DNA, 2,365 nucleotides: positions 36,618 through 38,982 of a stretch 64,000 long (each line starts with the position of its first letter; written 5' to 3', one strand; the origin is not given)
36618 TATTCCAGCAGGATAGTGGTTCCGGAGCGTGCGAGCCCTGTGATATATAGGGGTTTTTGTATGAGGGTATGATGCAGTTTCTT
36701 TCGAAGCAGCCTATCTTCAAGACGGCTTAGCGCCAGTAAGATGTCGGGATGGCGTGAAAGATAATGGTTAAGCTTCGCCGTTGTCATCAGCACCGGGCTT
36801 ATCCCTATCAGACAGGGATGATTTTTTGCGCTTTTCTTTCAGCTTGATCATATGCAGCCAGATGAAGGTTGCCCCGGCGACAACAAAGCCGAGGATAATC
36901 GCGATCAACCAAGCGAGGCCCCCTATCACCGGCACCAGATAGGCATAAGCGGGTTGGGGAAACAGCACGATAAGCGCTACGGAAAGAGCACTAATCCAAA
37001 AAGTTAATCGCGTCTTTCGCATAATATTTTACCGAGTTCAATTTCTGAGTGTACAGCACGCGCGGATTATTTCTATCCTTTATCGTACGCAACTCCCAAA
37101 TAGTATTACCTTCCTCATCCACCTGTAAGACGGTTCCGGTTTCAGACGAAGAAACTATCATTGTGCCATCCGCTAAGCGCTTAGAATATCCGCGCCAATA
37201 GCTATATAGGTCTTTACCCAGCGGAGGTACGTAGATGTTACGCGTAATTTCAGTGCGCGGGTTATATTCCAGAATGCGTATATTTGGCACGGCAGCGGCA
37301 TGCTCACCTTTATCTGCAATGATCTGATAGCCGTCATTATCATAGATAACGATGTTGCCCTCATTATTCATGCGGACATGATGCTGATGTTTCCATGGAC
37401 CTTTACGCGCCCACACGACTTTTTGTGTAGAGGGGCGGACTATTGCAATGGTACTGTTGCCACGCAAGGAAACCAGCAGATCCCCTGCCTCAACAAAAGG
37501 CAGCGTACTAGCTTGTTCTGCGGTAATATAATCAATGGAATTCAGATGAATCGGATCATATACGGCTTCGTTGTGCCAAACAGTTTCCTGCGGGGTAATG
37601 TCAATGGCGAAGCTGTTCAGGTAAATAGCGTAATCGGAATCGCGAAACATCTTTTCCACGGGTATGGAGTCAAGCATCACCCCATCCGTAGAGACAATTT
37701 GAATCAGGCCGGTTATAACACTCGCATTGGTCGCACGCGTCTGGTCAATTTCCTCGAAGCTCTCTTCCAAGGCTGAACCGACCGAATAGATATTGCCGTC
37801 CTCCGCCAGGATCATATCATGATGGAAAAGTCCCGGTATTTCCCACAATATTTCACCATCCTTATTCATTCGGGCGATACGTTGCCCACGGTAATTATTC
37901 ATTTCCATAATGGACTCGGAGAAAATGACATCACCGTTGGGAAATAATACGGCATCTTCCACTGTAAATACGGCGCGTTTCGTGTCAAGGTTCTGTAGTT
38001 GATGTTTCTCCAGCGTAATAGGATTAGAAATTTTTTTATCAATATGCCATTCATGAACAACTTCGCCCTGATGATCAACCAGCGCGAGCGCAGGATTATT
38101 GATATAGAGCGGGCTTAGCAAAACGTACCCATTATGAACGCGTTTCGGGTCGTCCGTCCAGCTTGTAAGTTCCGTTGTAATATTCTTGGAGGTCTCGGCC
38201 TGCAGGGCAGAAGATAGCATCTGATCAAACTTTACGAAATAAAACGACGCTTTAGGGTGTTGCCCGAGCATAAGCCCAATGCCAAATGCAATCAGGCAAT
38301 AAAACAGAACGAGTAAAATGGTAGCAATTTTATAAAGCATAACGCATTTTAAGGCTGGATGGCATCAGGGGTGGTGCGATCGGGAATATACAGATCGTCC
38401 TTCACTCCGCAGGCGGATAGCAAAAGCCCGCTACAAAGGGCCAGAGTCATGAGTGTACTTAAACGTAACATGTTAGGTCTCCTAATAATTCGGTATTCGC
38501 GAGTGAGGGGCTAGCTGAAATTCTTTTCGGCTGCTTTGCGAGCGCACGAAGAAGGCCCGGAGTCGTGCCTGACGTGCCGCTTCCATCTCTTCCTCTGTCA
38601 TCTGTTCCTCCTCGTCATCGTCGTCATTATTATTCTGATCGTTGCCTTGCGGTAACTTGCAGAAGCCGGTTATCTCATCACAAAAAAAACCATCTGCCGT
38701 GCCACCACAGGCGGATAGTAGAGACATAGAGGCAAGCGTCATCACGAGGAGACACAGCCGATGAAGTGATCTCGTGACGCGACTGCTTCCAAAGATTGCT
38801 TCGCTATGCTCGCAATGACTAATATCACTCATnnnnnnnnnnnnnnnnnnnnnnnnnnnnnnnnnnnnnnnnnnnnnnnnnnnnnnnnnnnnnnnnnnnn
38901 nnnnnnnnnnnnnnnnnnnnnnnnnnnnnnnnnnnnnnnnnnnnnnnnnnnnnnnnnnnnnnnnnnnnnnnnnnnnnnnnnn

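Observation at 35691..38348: AT-rich three-gene sulfation cassette inserted between the LptM-like lipoprotein gene and lysA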

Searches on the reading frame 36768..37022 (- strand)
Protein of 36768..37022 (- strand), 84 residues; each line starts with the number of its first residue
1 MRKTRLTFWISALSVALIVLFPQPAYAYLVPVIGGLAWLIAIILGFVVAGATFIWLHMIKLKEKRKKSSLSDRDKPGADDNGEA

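Call 3: search_protein_families(library=pfam, proteins=[window:36768-37022:-], max_evalue=0.1)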
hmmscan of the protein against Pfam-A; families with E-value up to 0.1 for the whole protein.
window:36768-37022:- (84 aa): 1 family
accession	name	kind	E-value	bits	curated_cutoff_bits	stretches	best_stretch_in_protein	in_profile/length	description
PF06305.16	LapA_dom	-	0.048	14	28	1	39-67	24-55/64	Lipopolysaccharide assembly protein A domain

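Call 4: search_protein_families(library=ncbifam, proteins=[window:36768-37022:-], max_evalue=0.1)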
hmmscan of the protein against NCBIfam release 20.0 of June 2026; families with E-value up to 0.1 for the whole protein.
window:36768-37022:- (84 aa): 1 family
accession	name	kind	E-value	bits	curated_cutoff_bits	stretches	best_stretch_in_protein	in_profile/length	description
TIGR03068.1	srtB_sig_NPQTN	domain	0.0082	15.9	24.5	1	24-44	9-28/33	NPQTN class sortase B protein-sorting domain-containing protein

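Call 76: search_protein_families(library=padloc, proteins=[window:36768-37022:-], max_evalue=0.01)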
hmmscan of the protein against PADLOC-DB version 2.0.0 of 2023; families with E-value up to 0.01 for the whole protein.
window:36768-37022:- (84 aa): 0 families

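Call 86: search_protein_representatives(protein=window:36768-37022:-)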
Query: 84 residues. Proteins with E-value up to 0.001 (for the whole library): 13; up to 1e-10: 5; up to 1e-30: 1. The best 13 are listed.
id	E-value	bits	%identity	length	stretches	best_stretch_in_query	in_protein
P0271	2.9e-38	145.5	82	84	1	1-83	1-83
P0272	9.3e-13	64.2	45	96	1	6-76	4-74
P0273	2.4e-12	62.9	53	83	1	1-74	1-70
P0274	5.2e-12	61.8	52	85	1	13-67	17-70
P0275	2.2e-11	59.8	58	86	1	1-66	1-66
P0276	3.6e-10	56.0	40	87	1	1-70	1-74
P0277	4.7e-09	52.4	50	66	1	24-79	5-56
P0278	6.2e-09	52.0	40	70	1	13-75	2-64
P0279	1.3e-08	51.0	38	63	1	20-79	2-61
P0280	2.4e-08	50.2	46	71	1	10-65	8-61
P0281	3.4e-08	49.6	46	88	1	8-76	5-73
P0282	1.3e-05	41.4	38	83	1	10-79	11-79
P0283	4.7e-04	36.5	35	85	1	15-79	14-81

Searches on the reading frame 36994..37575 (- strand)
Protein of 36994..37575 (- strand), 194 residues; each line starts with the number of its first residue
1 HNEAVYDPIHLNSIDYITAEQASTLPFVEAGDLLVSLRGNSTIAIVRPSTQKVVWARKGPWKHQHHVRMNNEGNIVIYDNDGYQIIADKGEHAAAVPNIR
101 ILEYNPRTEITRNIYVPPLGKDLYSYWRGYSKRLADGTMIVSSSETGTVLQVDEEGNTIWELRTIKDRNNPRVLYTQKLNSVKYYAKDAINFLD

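Call 44: search_solved_structures(query=A2, max_evalue=1, show_alignments=4)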
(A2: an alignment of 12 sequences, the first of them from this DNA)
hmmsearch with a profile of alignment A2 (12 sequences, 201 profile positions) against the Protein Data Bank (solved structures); distinct sequences matched with E-value up to 1: 26.
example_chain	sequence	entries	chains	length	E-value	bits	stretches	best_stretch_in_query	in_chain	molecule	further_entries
9kf6_A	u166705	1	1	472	7.9e-12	48.4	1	24-162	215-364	Sulfotransferase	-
9kf4_A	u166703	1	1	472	8.5e-12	48.3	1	24-162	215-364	Sulfotransferase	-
3elq_A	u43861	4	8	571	2.7e-06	30.3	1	63-144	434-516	Arylsulfate sulfotransferase | Arylsulfate sulfotransferase AssT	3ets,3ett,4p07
4p04_A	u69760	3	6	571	0.00015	24.6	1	65-144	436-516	Arylsulfate sulfotransferase AssT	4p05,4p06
3no2_A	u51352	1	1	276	0.00099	21.9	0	131-163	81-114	uncharacterized protein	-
3p6j_A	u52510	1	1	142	0.0041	19.9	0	136-158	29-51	de novo designed beta-trefoil architecture with symmetric primary structure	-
5v4b_B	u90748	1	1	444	0.0055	19.5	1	5-69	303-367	F-box/WD repeat-containing protein 7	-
2ovp_B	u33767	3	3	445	0.0055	19.5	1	5-69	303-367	F-box/WD repeat protein 7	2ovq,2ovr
7t1y_B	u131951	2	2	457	0.006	19.4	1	5-69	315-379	F-box/WD repeat-containing protein 7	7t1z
4f34_A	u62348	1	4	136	0.017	17.9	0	137-159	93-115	de novo protein Symfoil-4V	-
4d8h_A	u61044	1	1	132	0.035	16.9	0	137-158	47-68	de novo protein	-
4qkr_A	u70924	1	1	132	0.067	15.9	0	137-158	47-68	DE NOVO PROTEIN 6XTYR/PV2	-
3p6i_A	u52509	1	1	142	0.076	15.8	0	136-158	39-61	de novo designed beta-trefoil architecture with symmetric primary structure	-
4hdj_A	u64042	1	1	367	0.092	15.5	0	92-164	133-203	Outer membrane protein assembly factor BamB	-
3o4b_A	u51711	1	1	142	0.1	15.4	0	136-158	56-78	de novo designed beta-trefoil architecture with symmetric primary structure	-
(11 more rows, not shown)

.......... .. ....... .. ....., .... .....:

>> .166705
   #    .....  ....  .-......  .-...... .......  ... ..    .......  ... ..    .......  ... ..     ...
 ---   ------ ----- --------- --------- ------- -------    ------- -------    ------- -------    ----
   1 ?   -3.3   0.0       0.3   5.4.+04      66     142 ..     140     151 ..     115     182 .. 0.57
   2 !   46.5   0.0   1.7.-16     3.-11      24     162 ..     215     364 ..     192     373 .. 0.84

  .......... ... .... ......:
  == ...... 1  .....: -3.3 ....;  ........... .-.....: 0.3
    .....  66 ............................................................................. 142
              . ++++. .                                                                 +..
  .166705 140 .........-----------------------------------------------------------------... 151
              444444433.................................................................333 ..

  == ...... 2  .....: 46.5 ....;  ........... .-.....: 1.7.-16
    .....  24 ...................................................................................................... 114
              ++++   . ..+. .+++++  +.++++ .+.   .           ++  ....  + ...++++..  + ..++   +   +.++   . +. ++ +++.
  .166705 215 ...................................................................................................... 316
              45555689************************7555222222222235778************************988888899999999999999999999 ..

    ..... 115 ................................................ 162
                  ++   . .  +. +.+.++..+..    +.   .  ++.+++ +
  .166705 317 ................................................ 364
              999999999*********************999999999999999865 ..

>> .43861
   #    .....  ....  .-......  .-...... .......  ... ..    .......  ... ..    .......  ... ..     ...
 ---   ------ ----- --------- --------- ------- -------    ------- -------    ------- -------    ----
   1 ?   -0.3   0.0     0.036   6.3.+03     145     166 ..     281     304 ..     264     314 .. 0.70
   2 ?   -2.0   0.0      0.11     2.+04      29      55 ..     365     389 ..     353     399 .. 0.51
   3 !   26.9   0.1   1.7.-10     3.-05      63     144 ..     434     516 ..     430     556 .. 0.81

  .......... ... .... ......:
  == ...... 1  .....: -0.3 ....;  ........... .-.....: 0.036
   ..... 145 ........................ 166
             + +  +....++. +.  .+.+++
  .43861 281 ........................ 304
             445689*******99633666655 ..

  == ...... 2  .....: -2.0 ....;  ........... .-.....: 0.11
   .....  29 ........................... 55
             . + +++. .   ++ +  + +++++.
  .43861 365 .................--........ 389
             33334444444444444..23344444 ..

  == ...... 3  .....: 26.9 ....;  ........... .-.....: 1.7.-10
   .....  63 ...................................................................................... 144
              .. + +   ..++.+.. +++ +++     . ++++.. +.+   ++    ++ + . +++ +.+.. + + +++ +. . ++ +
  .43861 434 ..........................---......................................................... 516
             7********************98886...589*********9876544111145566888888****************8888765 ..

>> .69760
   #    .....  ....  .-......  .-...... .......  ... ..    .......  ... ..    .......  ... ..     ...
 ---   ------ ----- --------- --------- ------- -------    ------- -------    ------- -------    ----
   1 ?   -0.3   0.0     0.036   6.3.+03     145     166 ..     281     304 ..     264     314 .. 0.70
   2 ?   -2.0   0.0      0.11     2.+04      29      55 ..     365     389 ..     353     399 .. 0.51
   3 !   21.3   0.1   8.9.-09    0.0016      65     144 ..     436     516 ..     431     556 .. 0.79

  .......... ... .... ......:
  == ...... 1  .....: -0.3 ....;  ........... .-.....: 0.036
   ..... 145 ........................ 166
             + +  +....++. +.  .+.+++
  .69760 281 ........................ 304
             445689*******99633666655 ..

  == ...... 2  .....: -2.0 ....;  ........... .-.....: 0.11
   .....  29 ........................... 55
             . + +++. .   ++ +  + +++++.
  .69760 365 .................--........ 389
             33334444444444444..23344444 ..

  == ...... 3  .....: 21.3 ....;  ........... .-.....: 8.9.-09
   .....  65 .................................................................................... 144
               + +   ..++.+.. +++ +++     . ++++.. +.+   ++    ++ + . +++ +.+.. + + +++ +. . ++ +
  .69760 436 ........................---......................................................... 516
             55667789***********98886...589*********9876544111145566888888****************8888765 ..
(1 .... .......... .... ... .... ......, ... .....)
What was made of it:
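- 37462..37464 (-): Codon of Arg293 of the propeller (motif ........), the equivalent of EcAST Arg374. It aligns with EcAST 'IILSSR' ending at residue 374 and with Cpz4 'LLLSGR' (call 44).
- On Arylsulfotran_2 (PF14269) / Cpz4-type aryl-sulfotransferase: The profile hit to Cpz4 has E=8e-12 (call 44).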

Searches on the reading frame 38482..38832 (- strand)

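Call 3: search_protein_families(library=pfam, proteins=[window:38482-38832:-], max_evalue=0.1)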
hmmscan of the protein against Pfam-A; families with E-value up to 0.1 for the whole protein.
window:38482-38832:- (116 aa): 2 families
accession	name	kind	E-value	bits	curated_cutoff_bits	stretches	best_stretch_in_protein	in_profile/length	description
PF15104.11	CFAP141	-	0.03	14.7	27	1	66-99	35-68/86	Cilia- and flagella-associated protein 141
PF14812.11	PBP1_TM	-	0.05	14.3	27.8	1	64-90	41-68/85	Transmembrane domain of transglycosylase PBP1 at N-terminal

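Call 4: search_protein_families(library=ncbifam, proteins=[window:38482-38832:-], max_evalue=0.1)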
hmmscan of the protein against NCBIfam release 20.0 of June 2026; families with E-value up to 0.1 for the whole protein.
window:38482-38832:- (116 aa): 3 families
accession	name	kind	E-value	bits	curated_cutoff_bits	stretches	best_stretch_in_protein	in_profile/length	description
NF010293.0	PRK13733.1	subfamily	0.0064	16.8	150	1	28-98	5-77/171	F-type conjugal transfer protein TraV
NF058595.1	invert_tail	domain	0.031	14.6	37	1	14-45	44-75/113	lipo-invert putative C-terminal anchoring domain-containing protein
NF052653.1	MG095_fam_lipo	equivalog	0.062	12.2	250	1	28-83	5-59/466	MG095/MPN233 family lipoprotein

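Call 76: search_protein_families(library=padloc, proteins=[window:38482-38832:-], max_evalue=0.01)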
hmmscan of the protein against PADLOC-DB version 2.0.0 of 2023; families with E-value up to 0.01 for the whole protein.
window:38482-38832:- (116 aa): 0 families
